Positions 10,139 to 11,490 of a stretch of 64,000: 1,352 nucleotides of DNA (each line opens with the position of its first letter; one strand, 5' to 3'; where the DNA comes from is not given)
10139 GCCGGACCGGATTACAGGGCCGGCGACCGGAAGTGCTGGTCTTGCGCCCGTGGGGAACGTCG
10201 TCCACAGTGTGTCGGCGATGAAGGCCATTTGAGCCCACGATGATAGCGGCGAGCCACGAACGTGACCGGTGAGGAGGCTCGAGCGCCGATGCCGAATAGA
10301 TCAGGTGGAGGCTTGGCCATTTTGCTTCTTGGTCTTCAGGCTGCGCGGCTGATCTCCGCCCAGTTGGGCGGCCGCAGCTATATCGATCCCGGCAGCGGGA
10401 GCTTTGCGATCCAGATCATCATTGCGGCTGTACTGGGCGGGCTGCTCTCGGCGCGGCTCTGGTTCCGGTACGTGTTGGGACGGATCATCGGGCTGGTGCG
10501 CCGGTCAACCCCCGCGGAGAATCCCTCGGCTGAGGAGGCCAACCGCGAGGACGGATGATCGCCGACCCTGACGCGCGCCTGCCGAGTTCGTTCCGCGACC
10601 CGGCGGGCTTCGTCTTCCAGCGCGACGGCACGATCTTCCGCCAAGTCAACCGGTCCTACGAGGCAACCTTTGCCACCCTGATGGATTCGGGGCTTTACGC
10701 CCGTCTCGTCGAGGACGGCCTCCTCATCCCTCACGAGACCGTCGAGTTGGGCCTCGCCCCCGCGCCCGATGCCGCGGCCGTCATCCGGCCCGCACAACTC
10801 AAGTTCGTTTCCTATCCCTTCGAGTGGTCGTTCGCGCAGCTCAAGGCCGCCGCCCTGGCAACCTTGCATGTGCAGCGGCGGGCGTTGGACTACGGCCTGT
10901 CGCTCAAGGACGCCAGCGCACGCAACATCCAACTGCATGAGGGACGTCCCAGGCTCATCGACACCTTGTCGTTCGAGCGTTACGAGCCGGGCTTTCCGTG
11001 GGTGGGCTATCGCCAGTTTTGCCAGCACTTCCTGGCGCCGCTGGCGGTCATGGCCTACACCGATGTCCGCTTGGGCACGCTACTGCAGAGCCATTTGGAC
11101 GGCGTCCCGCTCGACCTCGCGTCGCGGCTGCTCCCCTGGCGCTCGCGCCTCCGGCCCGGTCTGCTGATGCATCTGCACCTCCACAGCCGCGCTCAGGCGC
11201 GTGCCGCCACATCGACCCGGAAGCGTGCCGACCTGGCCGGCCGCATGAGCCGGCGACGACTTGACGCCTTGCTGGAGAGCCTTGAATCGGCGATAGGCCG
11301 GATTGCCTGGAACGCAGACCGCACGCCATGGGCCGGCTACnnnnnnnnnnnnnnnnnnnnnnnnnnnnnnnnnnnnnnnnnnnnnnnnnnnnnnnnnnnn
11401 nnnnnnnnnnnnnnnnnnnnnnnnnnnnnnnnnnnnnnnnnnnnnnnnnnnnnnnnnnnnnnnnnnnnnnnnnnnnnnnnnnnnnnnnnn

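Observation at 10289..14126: Four-gene coupled operon: small two-helix membrane protein, MTase-domain protein with novel N-terminal domain, DE-motif GT-C, and domain protein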

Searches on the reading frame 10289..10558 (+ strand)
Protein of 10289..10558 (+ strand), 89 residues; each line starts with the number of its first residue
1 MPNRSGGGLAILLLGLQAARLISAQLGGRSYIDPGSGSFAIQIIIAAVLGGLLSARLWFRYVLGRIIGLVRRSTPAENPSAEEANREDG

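Call 3: search_protein_families(library=pfam, proteins=[window:10289-10558:+], max_evalue=0.1)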
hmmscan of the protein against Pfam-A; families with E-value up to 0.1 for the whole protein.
window:10289-10558:+ (89 aa): 1 family
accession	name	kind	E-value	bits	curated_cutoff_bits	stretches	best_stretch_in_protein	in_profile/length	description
PF19629.4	DUF6133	-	0.00097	19.7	27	1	19-58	8-42/65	Family of unknown function (DUF6133)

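Call 4: search_protein_families(library=ncbifam, proteins=[window:10289-10558:+], max_evalue=0.1)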
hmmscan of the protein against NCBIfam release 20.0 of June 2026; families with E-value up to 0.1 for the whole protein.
window:10289-10558:+ (89 aa): 0 families

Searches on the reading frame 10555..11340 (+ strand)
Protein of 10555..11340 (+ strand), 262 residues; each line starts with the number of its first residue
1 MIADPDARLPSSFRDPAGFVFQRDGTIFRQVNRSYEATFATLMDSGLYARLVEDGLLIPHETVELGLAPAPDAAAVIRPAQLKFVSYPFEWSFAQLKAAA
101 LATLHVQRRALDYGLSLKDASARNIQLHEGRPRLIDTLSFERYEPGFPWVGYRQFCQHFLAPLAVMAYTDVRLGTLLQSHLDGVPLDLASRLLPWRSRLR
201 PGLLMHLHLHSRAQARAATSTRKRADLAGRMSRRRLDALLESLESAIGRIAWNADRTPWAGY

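Call 32: predict_structure(alignment_id=A2)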
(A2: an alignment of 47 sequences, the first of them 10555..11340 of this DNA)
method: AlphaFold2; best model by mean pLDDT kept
length: 262 residues; sequences in the alignment: 47
mean_pLDDT: 91.2   pTM: 0.89
mean pLDDT of the five models: 91.2, 91.1, 90.1, 89.8, 89.7
residues with pLDDT >= 90: 201; 70-90: 43; 50-70: 15; < 50: 3
segments of 3 or more residues with pLDDT < 50: 1-3
pLDDT, mean of each block of 10 residues (from residue 1): 55 73 92 95 98 97 93 94 91 97 98 96 93 93 93 98 96 94 96 96 97 90 85 95 98 77 57
secondary structure, 60 per line:
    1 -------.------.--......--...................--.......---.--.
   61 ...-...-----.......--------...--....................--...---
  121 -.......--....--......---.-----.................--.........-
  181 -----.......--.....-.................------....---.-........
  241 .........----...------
elements in order: E18-23 E26-32 H33-44 H47-53 E60-63 E73-79 H93-112 E115-117 E125-128 E131-134 E140-142 H152-168 H171-179 H186-192 H195-199 H201-217 H224-227 H233-249

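Call 34: fold_search(model_id=the predicted structure, library=pdb)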
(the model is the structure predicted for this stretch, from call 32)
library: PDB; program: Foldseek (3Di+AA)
matches with E <= 10: 1994; with E <= 0.001: 45
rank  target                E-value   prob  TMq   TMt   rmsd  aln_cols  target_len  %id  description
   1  9av6                  1.1e-04  1.00  0.34  0.30  15.3       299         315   12  Crystal structure of CMGC family protein kinase from Trichomonas vaginalis (Apo) (released 2024-03-13)
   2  9lgv_B                1.9e-04  1.00  0.36  0.34  13.1       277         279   17  Crystal structure of human PKMYT1 protein kinase domain with Naphthyridinone Inhibitor compound 11 (released 2025-04-16)
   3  3p1a                  2.8e-04  0.99  0.35  0.33  12.5       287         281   15  Structure of human Membrane-associated Tyrosine- and Threonine-specific cdc2-inhibitory kinase MYT1 (PKMYT1) (released 2010-11-03)
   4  4y0x                  3.1e-04  1.00  0.38  0.32   9.5       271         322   15  Crystal structure of the S/T protein kinase PknG from Mycobacterium tuberculosis in complex with ADP (released 2015-05-20)
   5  8zu2                  3.6e-04  0.99  0.35  0.34  11.9       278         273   15  Crystal Structure of Human Myt1 Kinase domain Bounded with compound 8g (released 2024-09-11)
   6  5dey_A                4.1e-04  1.00  0.37  0.34  13.3       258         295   16  Crystal structure of PAK1 in complex with an inhibitor compound G-5555 (released 2016-01-27)
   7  7mxj                  4.1e-04  1.00  0.37  0.35  10.2       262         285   14  Crystal structure of the S/T protein kinase PknG from Corynebacterium glutamicum (residues 130-433) in complex with AMP- (released 2021-10-13)
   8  9lgl_A                4.3e-04  1.00  0.36  0.35  12.1       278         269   16  Crystal structure of human PKMYT1 protein kinase domain with Naphthyridinone Inhibitor compound 6 (released 2025-05-14)
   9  9lgv_A                4.6e-04  1.00  0.36  0.35  12.7       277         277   17  Crystal structure of human PKMYT1 protein kinase domain with Naphthyridinone Inhibitor compound 11 (released 2025-04-16)
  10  9av7                  4.6e-04  0.99  0.36  0.32  14.9       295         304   14  Crystal structure of CMGC family protein kinase from Trichomonas vaginalis (AMP-PNP) (released 2024-03-13)
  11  6zxg_z                4.8e-04  0.99  0.36  0.29  13.8       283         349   12  Cryo-EM structure of a late human pre-40S ribosomal subunit - State H1 (released 2020-12-02)
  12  5wnf_B                5.1e-04  1.00  0.38  0.30  10.0       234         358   11  X-RAY CO-STRUCTURE OF RHO-ASSOCIATED PROTEIN KINASE (ROCK1) WITH A HIGHLY SELECTIVE INHIBITOR (released 2018-08-01)
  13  3kn5_A                5.1e-04  1.00  0.41  0.39  16.1       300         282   10  Crystal structure of the C-terminal kinase domain of msk1 in complex with AMP-PNP (released 2010-04-21)
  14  5vlo_B                5.1e-04  1.00  0.39  0.36  15.5       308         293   13  The structure of human CamKII with bound inhibitor (released 2017-08-23)
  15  5kbq_A                5.4e-04  1.00  0.38  0.35  13.2       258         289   14  Pak1 in complex with bis-anilino pyrimidine inhibitor (released 2016-09-28)
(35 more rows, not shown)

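Call 48: search_protein_representatives(protein=window:10555-11340:+)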
Query: 262 residues. Proteins with E-value up to 0.001 (for the whole library): 3827; up to 1e-10: 2450; up to 1e-30: 853. The best 150 are listed.
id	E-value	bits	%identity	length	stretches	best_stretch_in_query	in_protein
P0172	7.3e-104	363.2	76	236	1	1-220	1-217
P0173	1.1e-85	303.6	55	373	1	6-262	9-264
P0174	1.2e-82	293.7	54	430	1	10-262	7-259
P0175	2.7e-81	289.3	56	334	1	8-262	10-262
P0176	4.0e-81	288.7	55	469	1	6-262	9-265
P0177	1.2e-79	283.9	55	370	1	3-262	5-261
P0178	7.7e-79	281.2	51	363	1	6-262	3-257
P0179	9.5e-79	280.9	55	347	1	10-245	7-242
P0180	1.9e-78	279.9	51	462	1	8-262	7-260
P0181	3.9e-78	278.9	54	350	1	7-262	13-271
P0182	1.7e-77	276.8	50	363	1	7-262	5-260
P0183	2.3e-77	276.4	56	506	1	6-262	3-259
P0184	3.3e-77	275.8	50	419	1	7-262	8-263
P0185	3.8e-77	275.7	52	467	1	9-262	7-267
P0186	4.4e-77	275.5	52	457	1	8-262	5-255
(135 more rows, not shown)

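Call 51: search_solved_structures(query=A3, max_evalue=10, show_alignments=3)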
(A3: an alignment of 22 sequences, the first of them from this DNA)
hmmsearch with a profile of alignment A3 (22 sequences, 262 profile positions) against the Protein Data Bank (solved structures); distinct sequences matched with E-value up to 10: 0.

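Call 52: search_protein_families(library=pfam, alignment_id=A3, max_evalue=10)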
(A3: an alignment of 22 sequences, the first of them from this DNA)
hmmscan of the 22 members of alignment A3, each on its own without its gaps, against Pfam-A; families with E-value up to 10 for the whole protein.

A. member 1, seq(262 aa): 0 families

B. families by the number of members that match (of 22 scanned): 1 family
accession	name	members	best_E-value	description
PF22077.1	C2c1_Nuc-II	1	0.24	CRISPR-associated endonuclease C2c1 Nuc-II domain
